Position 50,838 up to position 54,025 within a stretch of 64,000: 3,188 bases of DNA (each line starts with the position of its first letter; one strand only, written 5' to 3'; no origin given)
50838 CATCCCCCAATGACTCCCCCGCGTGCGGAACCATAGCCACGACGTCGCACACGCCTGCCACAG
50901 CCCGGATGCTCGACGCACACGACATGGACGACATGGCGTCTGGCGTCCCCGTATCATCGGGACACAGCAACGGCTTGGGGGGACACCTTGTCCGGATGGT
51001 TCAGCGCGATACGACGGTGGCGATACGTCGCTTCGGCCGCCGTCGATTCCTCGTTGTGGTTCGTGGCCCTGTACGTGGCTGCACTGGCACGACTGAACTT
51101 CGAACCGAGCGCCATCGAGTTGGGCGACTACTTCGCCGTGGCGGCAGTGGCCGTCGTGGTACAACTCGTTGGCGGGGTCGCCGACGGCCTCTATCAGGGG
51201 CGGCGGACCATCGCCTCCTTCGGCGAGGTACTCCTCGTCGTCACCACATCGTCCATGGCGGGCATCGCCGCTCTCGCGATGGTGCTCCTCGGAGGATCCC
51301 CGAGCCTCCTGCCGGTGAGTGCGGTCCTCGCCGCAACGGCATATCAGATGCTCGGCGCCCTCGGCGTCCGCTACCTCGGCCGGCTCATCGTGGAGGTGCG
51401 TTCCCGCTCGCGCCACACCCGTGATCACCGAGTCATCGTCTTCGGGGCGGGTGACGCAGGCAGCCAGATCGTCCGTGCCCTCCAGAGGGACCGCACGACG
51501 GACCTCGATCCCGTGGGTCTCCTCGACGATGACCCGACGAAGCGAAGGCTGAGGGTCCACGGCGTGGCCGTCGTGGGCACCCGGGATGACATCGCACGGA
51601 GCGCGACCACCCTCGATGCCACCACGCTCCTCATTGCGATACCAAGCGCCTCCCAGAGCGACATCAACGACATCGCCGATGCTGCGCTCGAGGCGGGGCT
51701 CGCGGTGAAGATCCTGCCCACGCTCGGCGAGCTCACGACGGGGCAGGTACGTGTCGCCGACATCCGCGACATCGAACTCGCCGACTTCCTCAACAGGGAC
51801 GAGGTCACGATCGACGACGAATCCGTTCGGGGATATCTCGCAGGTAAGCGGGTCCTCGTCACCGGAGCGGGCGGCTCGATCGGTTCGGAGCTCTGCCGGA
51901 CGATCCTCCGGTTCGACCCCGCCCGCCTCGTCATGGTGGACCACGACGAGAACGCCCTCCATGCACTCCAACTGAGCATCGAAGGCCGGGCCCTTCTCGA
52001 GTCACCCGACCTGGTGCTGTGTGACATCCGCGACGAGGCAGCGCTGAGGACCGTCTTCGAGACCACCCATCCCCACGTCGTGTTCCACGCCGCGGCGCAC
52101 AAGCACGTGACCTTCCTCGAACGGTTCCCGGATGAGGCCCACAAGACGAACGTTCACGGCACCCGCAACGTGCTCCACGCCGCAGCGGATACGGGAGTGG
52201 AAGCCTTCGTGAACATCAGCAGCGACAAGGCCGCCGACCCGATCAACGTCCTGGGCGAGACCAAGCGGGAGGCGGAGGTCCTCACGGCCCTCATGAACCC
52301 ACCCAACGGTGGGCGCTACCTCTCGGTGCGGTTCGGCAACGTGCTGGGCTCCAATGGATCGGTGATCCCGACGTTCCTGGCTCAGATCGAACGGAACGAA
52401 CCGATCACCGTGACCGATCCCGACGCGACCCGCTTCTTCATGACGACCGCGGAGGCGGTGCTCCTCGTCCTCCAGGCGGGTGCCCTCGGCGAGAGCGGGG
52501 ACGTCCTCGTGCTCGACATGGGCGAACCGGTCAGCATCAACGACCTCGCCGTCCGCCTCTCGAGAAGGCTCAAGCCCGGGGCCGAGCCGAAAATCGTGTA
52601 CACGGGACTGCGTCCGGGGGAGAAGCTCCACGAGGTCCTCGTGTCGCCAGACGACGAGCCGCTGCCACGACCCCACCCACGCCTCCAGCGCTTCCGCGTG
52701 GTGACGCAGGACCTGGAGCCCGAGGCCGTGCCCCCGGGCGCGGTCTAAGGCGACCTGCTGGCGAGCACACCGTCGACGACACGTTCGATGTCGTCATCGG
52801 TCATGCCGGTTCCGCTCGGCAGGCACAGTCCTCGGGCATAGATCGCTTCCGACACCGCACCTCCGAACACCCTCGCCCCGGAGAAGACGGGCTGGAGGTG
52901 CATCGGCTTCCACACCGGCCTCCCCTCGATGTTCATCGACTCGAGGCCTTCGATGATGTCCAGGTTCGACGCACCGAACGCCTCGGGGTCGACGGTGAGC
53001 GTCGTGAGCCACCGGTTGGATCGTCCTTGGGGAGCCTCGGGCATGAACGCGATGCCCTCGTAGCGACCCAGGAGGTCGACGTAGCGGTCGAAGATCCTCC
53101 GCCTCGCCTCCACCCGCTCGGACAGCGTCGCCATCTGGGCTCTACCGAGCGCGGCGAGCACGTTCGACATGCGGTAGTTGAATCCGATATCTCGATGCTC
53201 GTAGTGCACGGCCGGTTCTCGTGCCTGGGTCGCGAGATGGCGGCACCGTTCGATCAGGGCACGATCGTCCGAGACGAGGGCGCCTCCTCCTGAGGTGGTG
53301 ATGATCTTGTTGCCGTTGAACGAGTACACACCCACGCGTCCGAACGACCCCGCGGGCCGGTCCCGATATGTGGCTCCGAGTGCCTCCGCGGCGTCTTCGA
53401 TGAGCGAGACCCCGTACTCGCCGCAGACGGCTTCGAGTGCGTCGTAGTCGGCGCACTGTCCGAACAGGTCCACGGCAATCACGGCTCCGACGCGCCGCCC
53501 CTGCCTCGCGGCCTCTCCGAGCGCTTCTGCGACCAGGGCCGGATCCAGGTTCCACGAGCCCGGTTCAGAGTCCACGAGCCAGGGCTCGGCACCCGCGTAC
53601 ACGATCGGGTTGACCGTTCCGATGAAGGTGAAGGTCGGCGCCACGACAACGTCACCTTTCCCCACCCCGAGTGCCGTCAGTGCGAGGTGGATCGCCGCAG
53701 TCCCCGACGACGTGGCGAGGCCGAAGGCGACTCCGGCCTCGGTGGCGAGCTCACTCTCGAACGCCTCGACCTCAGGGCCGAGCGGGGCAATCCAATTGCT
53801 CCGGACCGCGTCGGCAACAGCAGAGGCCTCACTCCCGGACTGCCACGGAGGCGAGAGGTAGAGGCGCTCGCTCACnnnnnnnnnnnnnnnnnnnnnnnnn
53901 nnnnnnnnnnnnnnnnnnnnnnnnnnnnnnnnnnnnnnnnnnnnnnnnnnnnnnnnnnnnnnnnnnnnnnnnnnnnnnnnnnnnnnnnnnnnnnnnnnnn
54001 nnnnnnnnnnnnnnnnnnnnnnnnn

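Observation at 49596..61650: Glycan locus II: PglF/PglE/PglD/PglC-like cassette with WecC-like dehydrogenase, and a GT4 / heparinase-like / bi-domain oxidoreductase trio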

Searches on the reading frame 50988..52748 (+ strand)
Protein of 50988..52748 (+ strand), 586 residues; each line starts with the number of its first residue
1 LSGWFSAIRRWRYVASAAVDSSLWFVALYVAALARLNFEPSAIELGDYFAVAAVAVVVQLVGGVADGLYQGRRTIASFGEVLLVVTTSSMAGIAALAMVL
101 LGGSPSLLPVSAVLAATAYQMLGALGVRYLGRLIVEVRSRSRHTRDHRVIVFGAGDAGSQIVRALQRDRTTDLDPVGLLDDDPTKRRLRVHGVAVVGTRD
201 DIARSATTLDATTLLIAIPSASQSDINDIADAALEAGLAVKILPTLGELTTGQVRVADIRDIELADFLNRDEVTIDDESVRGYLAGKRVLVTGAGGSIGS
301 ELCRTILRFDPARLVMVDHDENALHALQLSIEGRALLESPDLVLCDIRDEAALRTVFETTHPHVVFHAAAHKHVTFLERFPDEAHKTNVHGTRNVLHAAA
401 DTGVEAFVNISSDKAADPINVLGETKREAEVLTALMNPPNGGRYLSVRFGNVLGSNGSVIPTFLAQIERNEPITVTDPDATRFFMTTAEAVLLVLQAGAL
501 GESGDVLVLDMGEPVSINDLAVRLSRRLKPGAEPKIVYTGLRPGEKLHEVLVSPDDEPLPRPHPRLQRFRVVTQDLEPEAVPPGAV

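Call 5: search_protein_families(library=pfam, proteins=[window:50988-52748:+], max_evalue=0.01)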
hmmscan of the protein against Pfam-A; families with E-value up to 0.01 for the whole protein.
window:50988-52748:+ (586 aa): 17 families
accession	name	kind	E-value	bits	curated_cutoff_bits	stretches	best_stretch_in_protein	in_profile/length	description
PF02719.21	Polysacc_synt_2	-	2.4e-96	322.8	20.2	1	289-565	1-287/293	Polysaccharide biosynthesis protein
PF01370.27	Epimerase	-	1.2e-26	94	20.9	1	289-506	1-236/240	NAD dependent epimerase/dehydratase family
PF04321.23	RmlD_sub_bind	-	3.3e-16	59.6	27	1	288-477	2-177/287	RmlD substrate binding domain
PF01073.25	3Beta_HSD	-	1.2e-14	54.5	22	1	290-418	1-122/280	3-beta hydroxysteroid dehydrogenase/isomerase family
PF16363.11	GDP_Man_Dehyd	-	1.5e-14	54.7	27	1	290-413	1-130/332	GDP-mannose 4,6 dehydratase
PF13727.12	CoA_binding_3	-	7.4e-12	46.1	25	1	66-237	3-168/175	CoA-binding domain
PF02254.24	TrkA_N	-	3.1e-06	27.9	23.8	0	149-221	1-73/116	TrkA-N domain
PF08659.16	KR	-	6.8e-06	26.6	22.6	1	289-412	3-136/180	KR domain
PF13460.12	NAD_binding_10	-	2.1e-05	24.9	27.2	1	293-419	1-105/184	NAD(P)H-binding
PF00106.31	adh_short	-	4.2e-05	23.6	26.6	1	287-399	1-119/195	short chain dehydrogenase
PF07993.18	NAD_binding_4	-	5.3e-05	22.9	20.1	1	360-416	87-140/258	Male sterility protein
PF00899.27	ThiF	-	0.00014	21.6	28.1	0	284-321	18-54/238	ThiF family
PF03447.22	NAD_binding_3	-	0.00099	20.2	24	0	153-240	1-85/116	Homoserine dehydrogenase, NAD binding domain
PF05368.20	NmrA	-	0.0027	17.8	27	0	287-408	3-103/298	NmrA-like family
PF01113.26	DapB_N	-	0.0031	18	25.6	0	288-322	2-36/124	Dihydrodipicolinate reductase, N-terminus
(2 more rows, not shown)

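Call 8: search_protein_families(library=ncbifam, proteins=[window:50988-52748:+], max_evalue=0.001)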
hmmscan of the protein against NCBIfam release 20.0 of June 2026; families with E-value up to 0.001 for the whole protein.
window:50988-52748:+ (586 aa): 48 families (the best 25 are shown)
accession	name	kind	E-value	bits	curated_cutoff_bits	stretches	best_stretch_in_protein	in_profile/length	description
TIGR03589.1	PseB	equivalog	5e-49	167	407.75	1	285-556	3-266/324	UDP-N-acetylglucosamine 4,6-dehydratase (inverting)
TIGR04130.1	FnlA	equivalog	2.7e-39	135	730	1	286-555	4-268/337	UDP-N-acetylglucosamine 4,6-dehydratase/5-epimerase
TIGR03025.1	EPS_sugtrans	subfamily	6.2e-24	85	295.55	1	19-267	2-245/445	exopolysaccharide biosynthesis polyprenyl glycosylphosphotransferase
TIGR03023.1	WcaJ_sugtrans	equivalog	3.7e-22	79.2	410.75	1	19-265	2-248/453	undecaprenyl-phosphate glucose phosphotransferase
TIGR02622.1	CDP_4_6_dhtase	equivalog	5.6e-15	55.3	278.45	1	285-417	3-134/352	CDP-glucose 4,6-dehydratase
TIGR04180.1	EDH_00030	hypoth_equivalog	8.8e-14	51.3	475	1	289-412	1-121/297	NAD-dependent 4,6-dehydratase LegB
TIGR01179.1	galE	equivalog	1e-13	50.8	262.3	1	288-454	1-178/332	UDP-glucose 4-epimerase GalE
TIGR01214.1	rmlD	equivalog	6.1e-13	48.5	224.05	1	288-473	1-173/285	dTDP-4-dehydrorhamnose reductase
TIGR03022.1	WbaP_sugtrans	subfamily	2.8e-11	43.3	403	1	20-260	5-239/456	undecaprenyl-phosphate galactose phosphotransferase WbaP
TIGR03466.1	HpnA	hypoth_equivalog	4.3e-11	42.3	367.65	1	288-413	2-114/327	hopanoid-associated sugar epimerase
TIGR01181.1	dTDP_gluc_dehyt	equivalog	9.7e-11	41.3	365.1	1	288-415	1-128/321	dTDP-glucose 4,6-dehydratase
NF007956.0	PRK10675.1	subfamily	2.7e-10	39.9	394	1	288-412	2-124/338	UDP-glucose 4-epimerase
NF045894.1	PKS_plus_SDR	equivalog_domain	7.6e-10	37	1740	1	282-416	1153-1296/1515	type I polyketide synthase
NF007582.0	PRK10217.1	equivalog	8.8e-10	38.2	698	1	287-400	2-113/355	dTDP-glucose 4,6-dehydratase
NF004526.0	PRK05872.1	subfamily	1e-08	34.6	276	1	283-360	7-80/297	short-chain dehydrogenase/reductase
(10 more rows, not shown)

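Call 83: search_solved_structures(query=window:50988-52745:+, max_evalue=1e-15)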
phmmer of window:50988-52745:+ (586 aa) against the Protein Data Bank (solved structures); distinct sequences matched with E-value up to 1e-15: 12.
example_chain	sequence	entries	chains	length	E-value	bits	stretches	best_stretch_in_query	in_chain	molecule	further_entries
5bjw_A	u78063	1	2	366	9e-71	242.4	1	260-556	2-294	WlaL protein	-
5bju_A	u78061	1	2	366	2.4e-70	241.1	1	260-556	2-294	WlaL protein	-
5bjy_A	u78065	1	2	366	6.2e-70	239.7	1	260-556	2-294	WlaL protein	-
5bjx_A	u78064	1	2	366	6.2e-70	239.7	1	260-556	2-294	WlaL protein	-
5bjv_A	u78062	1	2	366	7.9e-69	236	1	260-556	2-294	WlaL protein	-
6bwc_A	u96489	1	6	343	1.4e-38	136.2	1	285-556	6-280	Polysaccharide biosynthesis protein CapD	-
3vvb_A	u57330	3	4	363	3.4e-37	131.6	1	286-555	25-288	CapE | Capsular polysaccharide synthesis enzyme Cap8E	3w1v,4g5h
4j2o_A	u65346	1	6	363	8.7e-37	130.3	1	286-556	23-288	UDP-N-acetylglucosamine 4,6-dehydratase/5-epimerase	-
3vvc_A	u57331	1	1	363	1.2e-36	129.8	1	286-555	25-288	Capsular polysaccharide synthesis enzyme Cap8E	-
2gn4_A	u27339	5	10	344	1.4e-33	119.6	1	283-559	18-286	UDP-GlcNAc C6 dehydratase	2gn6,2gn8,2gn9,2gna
4tqg_A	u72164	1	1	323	7.1e-24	87.7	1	286-555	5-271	Putative dTDP-d-glucose 4 6-dehydratase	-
3pvz_A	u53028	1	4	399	9.3e-21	77.4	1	271-535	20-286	UDP-N-acetylglucosamine 4,6-dehydratase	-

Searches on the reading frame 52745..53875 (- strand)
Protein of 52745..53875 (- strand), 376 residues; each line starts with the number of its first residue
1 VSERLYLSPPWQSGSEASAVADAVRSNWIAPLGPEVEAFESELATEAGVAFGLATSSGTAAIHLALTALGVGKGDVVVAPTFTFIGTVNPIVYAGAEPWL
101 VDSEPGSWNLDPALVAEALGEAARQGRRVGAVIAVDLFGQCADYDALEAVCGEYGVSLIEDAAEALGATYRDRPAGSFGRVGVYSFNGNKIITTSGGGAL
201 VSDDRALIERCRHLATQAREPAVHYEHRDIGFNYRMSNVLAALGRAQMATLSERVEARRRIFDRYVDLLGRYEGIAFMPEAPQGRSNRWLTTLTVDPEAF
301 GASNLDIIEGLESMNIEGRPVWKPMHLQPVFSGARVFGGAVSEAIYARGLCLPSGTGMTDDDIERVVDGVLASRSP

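Call 5: search_protein_families(library=pfam, proteins=[window:52745-53875:-], max_evalue=0.01)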
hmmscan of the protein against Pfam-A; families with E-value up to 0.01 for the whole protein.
window:52745-53875:- (376 aa): 3 families
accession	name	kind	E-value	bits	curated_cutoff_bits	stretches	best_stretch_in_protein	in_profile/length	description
PF01041.23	DegT_DnrJ_EryC1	-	1.9e-97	327.2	19.8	1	16-370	7-359/360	DegT/DnrJ/EryC1/StrS aminotransferase family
PF00155.27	Aminotran_1_2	-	0.00088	19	19.7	1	51-134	67-152/361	Aminotransferase class I and II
PF01053.26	Cys_Met_Meta_PP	-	0.00093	18.3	27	1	34-89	52-106/381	Cys/Met metabolism PLP-dependent enzyme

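Call 8: search_protein_families(library=ncbifam, proteins=[window:52745-53875:-], max_evalue=0.001)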
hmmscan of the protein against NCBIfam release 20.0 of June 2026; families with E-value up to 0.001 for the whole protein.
window:52745-53875:- (376 aa): 9 families
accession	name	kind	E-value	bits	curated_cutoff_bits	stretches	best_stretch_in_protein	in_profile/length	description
TIGR04181.1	NHT_00031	hypoth_equivalog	1.2e-107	359.9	420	1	6-355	2-359/359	LegC family aminotransferase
TIGR03588.1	PseC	equivalog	4.1e-73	246.5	423.5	1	16-370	13-376/380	UDP-4-amino-4,6-dideoxy-N-acetyl-beta-L-altrosamine transaminase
TIGR04427.1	PLP_DesI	equivalog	1e-55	189.5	650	1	22-368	40-377/390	dTDP-4-dehydro-6-deoxyglucose aminotransferase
NF008658.2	PRK11658.1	equivalog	2.6e-51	174.4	631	1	2-369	2-372/379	UDP-4-amino-4-deoxy-L-arabinose aminotransferase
NF008687.0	PRK11706.1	equivalog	7.3e-44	150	375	1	9-371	6-371/375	dTDP-4-amino-4,6-dideoxygalactose transaminase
NF011936.0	PRK15407.1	equivalog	9.3e-38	130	423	2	16-209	48-242/440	lipopolysaccharide biosynthesis protein RfbH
TIGR02379.1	ECA_wecE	subfamily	4.1e-36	124.5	434.85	1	10-283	7-284/376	dTDP-4-amino-4,6-dideoxy-D-glucose transaminase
TIGR01325.1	O_suc_HS_sulf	equivalog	0.00074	18.2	510.05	0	34-85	54-104/380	O-succinylhomoserine sulfhydrylase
NF005871.0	PRK07811.1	equivalog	0.00083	18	513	0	34-214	61-234/389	cystathionine gamma-synthase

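Call 28: search_solved_structures(query=window:52745-53875:-, max_evalue=1e-20)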
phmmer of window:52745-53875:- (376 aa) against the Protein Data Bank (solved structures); distinct sequences matched with E-value up to 1e-20: 48.
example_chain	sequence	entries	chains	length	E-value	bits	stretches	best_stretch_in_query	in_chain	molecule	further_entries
1o61_A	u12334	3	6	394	1.2e-91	310.8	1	4-371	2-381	aminotransferase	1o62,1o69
4ztc_A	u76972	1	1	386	1.1e-90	307.7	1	4-371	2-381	Aminotransferase homolog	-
3bn1_A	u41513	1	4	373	6e-72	246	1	4-368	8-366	Perosamine synthetase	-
3dr7_A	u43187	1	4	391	6.8e-72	245.8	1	4-368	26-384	Putative perosamine synthetase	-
3dr4_A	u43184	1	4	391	4.7e-71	243.1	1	4-368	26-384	Putative perosamine synthetase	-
7b0m_AAA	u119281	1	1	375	8e-69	235.7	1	5-366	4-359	Sugar aminotransferase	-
9bgp_A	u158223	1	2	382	3.4e-47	164.6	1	17-369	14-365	aminotransferase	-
8vr3_A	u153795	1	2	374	9.8e-47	163.1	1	8-368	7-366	DegT/DnrJ/EryC1/StrS aminotransferase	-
8vr5_A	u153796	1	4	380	1.2e-46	162.8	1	10-368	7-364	DegT/DnrJ/EryC1/StrS aminotransferase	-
9bgr_A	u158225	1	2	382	2.3e-46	161.8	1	17-369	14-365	aminotransferase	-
4qgr_A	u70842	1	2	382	2.7e-45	158.3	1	31-368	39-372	DegT/DnrJ/EryC1/StrS aminotransferase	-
3frk_A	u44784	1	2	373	1e-40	143.2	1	24-372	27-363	QdtB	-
3nu7_A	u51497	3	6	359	3.7e-40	141.4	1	31-269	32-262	Aminotransferase WbpE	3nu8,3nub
3nyu_A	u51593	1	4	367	4e-40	141.3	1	31-269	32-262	Aminotransferase WbpE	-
2po3_A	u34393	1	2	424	2e-39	139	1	23-369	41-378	4-dehydrase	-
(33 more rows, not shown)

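Call 37: find_encoding_contigs(protein=window:52748-53875:-, flank=10000, max_places=5)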
Protein seq(376 aa) (376 aa): no gene with exactly this product is on record in the collection.
